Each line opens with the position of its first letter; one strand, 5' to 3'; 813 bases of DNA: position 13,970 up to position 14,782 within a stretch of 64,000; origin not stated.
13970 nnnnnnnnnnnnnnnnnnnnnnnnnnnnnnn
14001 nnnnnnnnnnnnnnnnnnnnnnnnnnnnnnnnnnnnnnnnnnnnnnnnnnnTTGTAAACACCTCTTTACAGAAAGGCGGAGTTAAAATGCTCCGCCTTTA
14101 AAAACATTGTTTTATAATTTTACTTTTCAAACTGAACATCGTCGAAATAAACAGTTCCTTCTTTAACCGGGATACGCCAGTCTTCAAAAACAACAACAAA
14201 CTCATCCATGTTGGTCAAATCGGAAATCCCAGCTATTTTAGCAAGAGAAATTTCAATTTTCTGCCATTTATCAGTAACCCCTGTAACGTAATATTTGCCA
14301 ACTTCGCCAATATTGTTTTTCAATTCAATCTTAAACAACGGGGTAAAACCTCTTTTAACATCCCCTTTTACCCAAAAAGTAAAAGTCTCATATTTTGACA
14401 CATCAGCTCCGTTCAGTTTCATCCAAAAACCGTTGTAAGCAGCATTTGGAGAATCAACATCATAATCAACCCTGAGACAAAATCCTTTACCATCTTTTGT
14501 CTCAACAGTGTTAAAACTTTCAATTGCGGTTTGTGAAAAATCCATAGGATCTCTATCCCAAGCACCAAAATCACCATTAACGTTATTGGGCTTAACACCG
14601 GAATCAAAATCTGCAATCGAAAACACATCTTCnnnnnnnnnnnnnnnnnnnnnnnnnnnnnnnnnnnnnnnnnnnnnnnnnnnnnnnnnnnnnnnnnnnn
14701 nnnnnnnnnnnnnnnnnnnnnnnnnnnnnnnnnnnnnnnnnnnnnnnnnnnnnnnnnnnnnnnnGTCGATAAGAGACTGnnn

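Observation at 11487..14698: Triplicated uncharacterised CBM-like domain: one copy fused to a hydrolase, two stand-alone secreted copies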

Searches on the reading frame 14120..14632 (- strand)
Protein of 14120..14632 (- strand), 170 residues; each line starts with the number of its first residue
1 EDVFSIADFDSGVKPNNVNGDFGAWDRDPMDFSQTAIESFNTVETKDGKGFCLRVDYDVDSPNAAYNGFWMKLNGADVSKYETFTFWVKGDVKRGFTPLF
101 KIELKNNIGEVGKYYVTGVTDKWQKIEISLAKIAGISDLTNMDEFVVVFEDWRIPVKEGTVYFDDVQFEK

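Call 53: search_protein_representatives(alignment_id=A2)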
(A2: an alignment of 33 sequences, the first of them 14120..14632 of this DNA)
Query: 33 sequences, 192 profile positions. Proteins with E-value up to 0.001 (for the whole library): 2188; up to 1e-10: 1107; up to 1e-30: 299. The best 150 are listed.
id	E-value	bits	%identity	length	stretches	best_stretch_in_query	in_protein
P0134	1.3e-98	344.4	-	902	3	27-191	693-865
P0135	2.0e-97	340.6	-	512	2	25-191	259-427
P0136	8.1e-97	338.6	-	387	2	17-192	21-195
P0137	4.3e-90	316.6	-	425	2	7-191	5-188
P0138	6.2e-78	277.0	-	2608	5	23-191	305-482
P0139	1.2e-77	276.0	-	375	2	25-192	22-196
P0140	8.6e-77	273.2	-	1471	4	25-191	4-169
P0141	5.2e-74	264.2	-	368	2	11-191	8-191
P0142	4.8e-70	251.2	-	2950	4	27-191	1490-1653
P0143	1.3e-69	249.8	-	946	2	20-191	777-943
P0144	2.8e-68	245.5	-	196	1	4-191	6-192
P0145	3.3e-68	245.2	-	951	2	22-191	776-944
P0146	5.4e-68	244.5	-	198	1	7-191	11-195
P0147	9.2e-68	243.8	-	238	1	17-191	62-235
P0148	4.2e-66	238.4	-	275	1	18-191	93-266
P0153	2.5e-64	232.6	-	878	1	20-191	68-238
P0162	4.2e-62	225.3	-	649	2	27-191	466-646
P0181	7.4e-55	201.7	-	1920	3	24-191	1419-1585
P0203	4.9e-51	189.2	-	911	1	22-191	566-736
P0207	1.7e-50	187.4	-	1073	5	26-191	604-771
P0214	2.1e-49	183.9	-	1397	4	29-191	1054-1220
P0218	3.8e-49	183.0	-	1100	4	7-191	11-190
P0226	2.7e-48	180.3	-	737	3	24-191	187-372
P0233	2.4e-47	177.2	-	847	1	16-191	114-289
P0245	4.1e-45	169.9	-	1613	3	21-192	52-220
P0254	5.5e-44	166.2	-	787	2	14-191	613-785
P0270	1.5e-42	161.5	-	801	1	22-190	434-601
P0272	3.2e-42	160.4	-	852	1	21-190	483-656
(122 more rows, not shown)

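Call 54: search_protein_families(library=pfam, proteins=[P0134, P0143, P0145, P0153, P0162, P0203, P0233, P0254, P0270, P0272], max_evalue=0.0001)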
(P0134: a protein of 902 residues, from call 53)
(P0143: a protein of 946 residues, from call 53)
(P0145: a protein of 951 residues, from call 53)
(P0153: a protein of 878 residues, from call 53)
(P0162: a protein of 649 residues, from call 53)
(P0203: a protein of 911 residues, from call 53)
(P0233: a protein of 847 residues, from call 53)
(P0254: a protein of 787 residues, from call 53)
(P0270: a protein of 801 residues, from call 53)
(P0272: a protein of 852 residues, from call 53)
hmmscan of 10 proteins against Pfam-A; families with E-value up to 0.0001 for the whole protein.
P0134 (902 aa): 1 family
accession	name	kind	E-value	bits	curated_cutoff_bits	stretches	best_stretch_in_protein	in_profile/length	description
PF01095.25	Pectinesterase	-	1.6e-05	24.3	27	1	38-123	13-97/298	Pectinesterase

P0143 (946 aa): 2 families
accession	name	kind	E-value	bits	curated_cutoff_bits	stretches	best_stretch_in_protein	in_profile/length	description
PF10091.15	Glycoamylase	-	2.1e-60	204.4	27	1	507-732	3-220/221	Putative glucoamylase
PF21582.3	CBM30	-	1.4e-10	41.9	27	1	116-194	74-147/170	Carbohydrate binding domain 30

P0145 (951 aa): 3 families
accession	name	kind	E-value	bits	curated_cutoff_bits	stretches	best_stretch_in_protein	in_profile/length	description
PF10091.15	Glycoamylase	-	3.4e-58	197.2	27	1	512-738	3-220/221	Putative glucoamylase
PF21582.3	CBM30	-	1.1e-08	35.7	27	1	112-186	66-138/170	Carbohydrate binding domain 30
PF03425.19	CBM_11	-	2.9e-06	27.9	27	1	782-915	14-141/182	Carbohydrate binding domain (family 11)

P0153 (878 aa): 2 families
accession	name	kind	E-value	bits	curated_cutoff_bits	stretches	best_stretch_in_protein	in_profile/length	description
PF10091.15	Glycoamylase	-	1.7e-66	224.3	27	1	435-643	3-220/221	Putative glucoamylase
PF06452.16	CBM9_1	-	1.7e-14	54.5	23.4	1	705-849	23-156/185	Carbohydrate family 9 binding domain-like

P0162 (649 aa): 3 families
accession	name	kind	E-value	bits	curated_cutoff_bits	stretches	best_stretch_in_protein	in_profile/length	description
PF21582.3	CBM30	-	1.9e-06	28.3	27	0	594-647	117-169/170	Carbohydrate binding domain 30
PF00526.23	Dicty_CTDC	-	1e-05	25.6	27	1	92-114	1-23/24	Dictyostelium (slime mold) repeat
PF08547.18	CIA30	-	5.3e-05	23.7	24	0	353-425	52-119/157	Complex I intermediate-associated protein 30 (CIA30)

P0203 (911 aa): 11 families
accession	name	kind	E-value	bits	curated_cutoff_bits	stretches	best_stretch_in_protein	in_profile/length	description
PF00069.31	Pkinase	-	6.4e-48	163.9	31.7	1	45-302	1-258/263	Protein kinase domain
PF07714.23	PK_Tyr_Ser-Thr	-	7.6e-31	107.8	23.1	1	47-296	3-250/258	Protein tyrosine and serine/threonine kinase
PF13424.12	TPR_12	-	1.2e-20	73.9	30.1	2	478-550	3-75/77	Tetratricopeptide repeat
PF07719.23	TPR_2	-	7.1e-11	41.8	27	0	836-864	3-31/34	Tetratricopeptide repeat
PF13374.12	TPR_10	-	6.4e-10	39.2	27.5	0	837-865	5-33/42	Tetratricopeptide repeat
PF17874.7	TPR_MalT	-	2.7e-09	37.2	45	1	759-905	46-191/336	MalT-like TPR region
PF13181.12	TPR_8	-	1.3e-07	31.7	25.7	0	840-864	7-31/34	Tetratricopeptide repeat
PF00515.34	TPR_1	-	5.6e-07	29.6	27.8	0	520-549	1-30/34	Tetratricopeptide repeat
PF24885.1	TPR_NPHP3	-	2.8e-05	24.1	100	0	477-553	140-216/239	Nephrocystin-3 TPR domain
PF03109.22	ABC1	-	5.3e-05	22.9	22.9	0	117-195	143-217/244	ABC1 atypical kinase-like domain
PF13176.12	TPR_7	-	9.2e-05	22.7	27.9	0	837-860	2-25/36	Tetratricopeptide repeat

P0233 (847 aa): 1 family
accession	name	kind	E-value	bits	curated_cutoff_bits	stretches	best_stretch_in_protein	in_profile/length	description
PF10091.15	Glycoamylase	-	1e-67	228.3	27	1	484-689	4-220/221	Putative glucoamylase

P0254 (787 aa): 2 families
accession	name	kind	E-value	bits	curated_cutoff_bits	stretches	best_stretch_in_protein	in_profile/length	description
PF10091.15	Glycoamylase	-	3.2e-21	76.3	27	1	433-599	44-221/221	Putative glucoamylase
PF03425.19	CBM_11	-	5.5e-06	27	27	0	18-139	11-137/182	Carbohydrate binding domain (family 11)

P0270 (801 aa): 2 families
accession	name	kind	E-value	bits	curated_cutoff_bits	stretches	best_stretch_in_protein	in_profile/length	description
PF13646.12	HEAT_2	-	5.2e-17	62.3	27.7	1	649-728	3-86/88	HEAT repeats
PF02985.28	HEAT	-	4.2e-14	51.8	23.5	0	649-672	4-27/31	HEAT repeat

P0272 (852 aa): 3 families
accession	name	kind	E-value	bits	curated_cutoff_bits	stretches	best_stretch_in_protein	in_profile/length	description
PF13646.12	HEAT_2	-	2.8e-23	82.5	27.7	2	764-847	4-87/88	HEAT repeats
PF02985.28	HEAT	-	1.6e-17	62.3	23.5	0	764-787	4-27/31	HEAT repeat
PF13513.12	HEAT_EZ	-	1.5e-05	25.8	27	0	686-727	6-55/55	HEAT-like repeat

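Call 57: search_protein_families(library=pfam, proteins=[P0140, P0181, P0214, P0207, P0218, P0245, P0135, P0226], max_evalue=0.0001)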
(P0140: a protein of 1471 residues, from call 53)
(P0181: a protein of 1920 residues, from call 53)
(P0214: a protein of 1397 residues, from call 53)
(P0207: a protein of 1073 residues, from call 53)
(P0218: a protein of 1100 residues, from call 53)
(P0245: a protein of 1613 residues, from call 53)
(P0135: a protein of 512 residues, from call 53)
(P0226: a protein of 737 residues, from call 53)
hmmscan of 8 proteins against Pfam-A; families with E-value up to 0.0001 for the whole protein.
P0140 (1471 aa): 11 families
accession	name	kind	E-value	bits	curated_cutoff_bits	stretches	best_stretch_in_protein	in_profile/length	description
PF21582.3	CBM30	-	5.5e-37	127.7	27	4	927-1014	75-166/170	Carbohydrate binding domain 30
PF03425.19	CBM_11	-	1e-23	84.7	27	3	858-1015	14-178/182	Carbohydrate binding domain (family 11)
PF18911.6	PKD_4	-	3e-19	69.3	27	1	1106-1179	4-77/85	PKD domain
PF00801.26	PKD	-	8.1e-11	42.2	23.5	1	1111-1175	6-70/80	PKD domain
PF18329.7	SGBP_B_XBD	-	2.6e-07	31.4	26.4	0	105-170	108-185/186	Surface glycan-binding protein B xyloglucan binding domain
PF13229.12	Beta_helix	-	3.1e-07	30.6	25.9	1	1254-1412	3-154/158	Right handed beta helix region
PF08547.18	CIA30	-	1.7e-06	28.6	24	0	68-137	53-120/157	Complex I intermediate-associated protein 30 (CIA30)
PF05048.19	NosD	-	1.7e-05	24.8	23.6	0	1336-1424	49-170/212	Periplasmic copper-binding protein (NosD)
PF18559.7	Exop_C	-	1.8e-05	25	26.1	0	274-307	100-135/155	Galactose-binding domain-like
PF03198.20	Glyco_hydro_72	-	4.7e-05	23.3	25.9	0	351-481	23-145/314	Glucanosyltransferase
PF02836.23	Glyco_hydro_2_C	-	4.7e-05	23.1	21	0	448-579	102-216/302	Glycosyl hydrolases family 2, TIM barrel domain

P0181 (1920 aa): 7 families
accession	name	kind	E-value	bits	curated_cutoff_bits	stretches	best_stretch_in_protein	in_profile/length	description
PF21582.3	CBM30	-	1.5e-31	110.1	27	3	1096-1179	77-168/170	Carbohydrate binding domain 30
PF00754.31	F5_F8_type_C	-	7.8e-28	97.6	28.2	1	1648-1761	2-125/127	F5/8 type C domain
PF22633.2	F5_F8_type_C_2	-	2e-23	83.2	27.8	1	1662-1746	1-91/91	NedA-like, galactose-binding domain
PF19077.6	Big_13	-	9.3e-15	55.4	27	0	1293-1370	27-101/102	Bacterial Ig-like domain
PF17936.7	Big_6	-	2.3e-12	47.4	27.6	0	1200-1268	13-77/83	Bacterial Ig domain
PF18329.7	SGBP_B_XBD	-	5.5e-07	30.3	26.4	0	501-559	126-185/186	Surface glycan-binding protein B xyloglucan binding domain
PF07495.19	Y_Y_Y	-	1.7e-06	28.2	26.6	0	813-845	31-62/65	Y_Y_Y domain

P0214 (1397 aa): 5 families
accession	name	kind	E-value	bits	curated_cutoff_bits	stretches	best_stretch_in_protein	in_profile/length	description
PF05048.19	NosD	-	1.8e-37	129.3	23.6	3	700-834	40-168/212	Periplasmic copper-binding protein (NosD)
PF13229.12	Beta_helix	-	5.8e-29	101.2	25.9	3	767-891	21-139/158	Right handed beta helix region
PF21582.3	CBM30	-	1.2e-20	74.6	27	2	1059-1193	6-146/170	Carbohydrate binding domain 30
PF03425.19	CBM_11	-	1.4e-20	74.6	27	2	41-177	14-141/182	Carbohydrate binding domain (family 11)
PF08547.18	CIA30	-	1.7e-09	38.4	24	1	45-173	3-120/157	Complex I intermediate-associated protein 30 (CIA30)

P0207 (1073 aa): 5 families
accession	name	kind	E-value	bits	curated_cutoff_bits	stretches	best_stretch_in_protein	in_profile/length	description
PF21582.3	CBM30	-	3e-13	50.5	27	0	644-719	34-102/170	Carbohydrate binding domain 30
PF03425.19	CBM_11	-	2.4e-09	37.9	27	1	229-365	3-136/182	Carbohydrate binding domain (family 11)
PF00963.24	Cohesin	-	5.2e-09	36.9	24.1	1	891-1014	14-139/139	Cohesin domain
PF00404.24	Dockerin_1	-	1.1e-06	29.2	22.9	1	1021-1066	3-51/57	Dockerin type I domain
PF08547.18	CIA30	-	1e-05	26.1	24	0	279-366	35-120/157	Complex I intermediate-associated protein 30 (CIA30)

P0218 (1100 aa): 7 families
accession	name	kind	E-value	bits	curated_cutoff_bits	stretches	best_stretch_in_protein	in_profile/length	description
PF18911.6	PKD_4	-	1.1e-25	89.9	27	1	1010-1095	4-85/85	PKD domain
PF00801.26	PKD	-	8.9e-21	74.1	23.5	1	1012-1088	2-75/80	PKD domain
PF21582.3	CBM30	-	7.3e-18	65.5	27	0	93-163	60-138/170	Carbohydrate binding domain 30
PF22352.2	K319L-like_PKD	-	2.5e-12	47.1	27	1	1033-1086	20-76/84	K319L-like, PKD domain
PF13620.12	CarboxypepD_reg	-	1.1e-10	42.1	32.3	1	823-909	2-82/82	Carboxypeptidase regulatory-like domain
PF03425.19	CBM_11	-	3.3e-08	34.2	27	0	598-661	51-109/182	Carbohydrate binding domain (family 11)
PF08547.18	CIA30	-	3.7e-08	34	24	0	265-307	50-91/157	Complex I intermediate-associated protein 30 (CIA30)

P0245 (1613 aa): 5 families
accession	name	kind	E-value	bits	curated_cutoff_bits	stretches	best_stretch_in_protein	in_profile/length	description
PF18911.6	PKD_4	-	2.5e-15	56.7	27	1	1292-1365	11-85/85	PKD domain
PF21582.3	CBM30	-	6.4e-14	52.7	27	0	133-186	76-134/170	Carbohydrate binding domain 30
PF00801.26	PKD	-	2.8e-11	43.7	23.5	1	1298-1358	11-75/80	PKD domain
PF03425.19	CBM_11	-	1.2e-08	35.6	27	1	119-186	67-135/182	Carbohydrate binding domain (family 11)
PF02836.23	Glyco_hydro_2_C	-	8.4e-05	22.3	21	0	912-1116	36-215/302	Glycosyl hydrolases family 2, TIM barrel domain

P0135 (512 aa): 0 families

P0226 (737 aa): 1 family
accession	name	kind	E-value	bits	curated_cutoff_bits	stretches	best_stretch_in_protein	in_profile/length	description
PF18329.7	SGBP_B_XBD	-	6.8e-05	23.5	26.4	0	489-538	127-184/186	Surface glycan-binding protein B xyloglucan binding domain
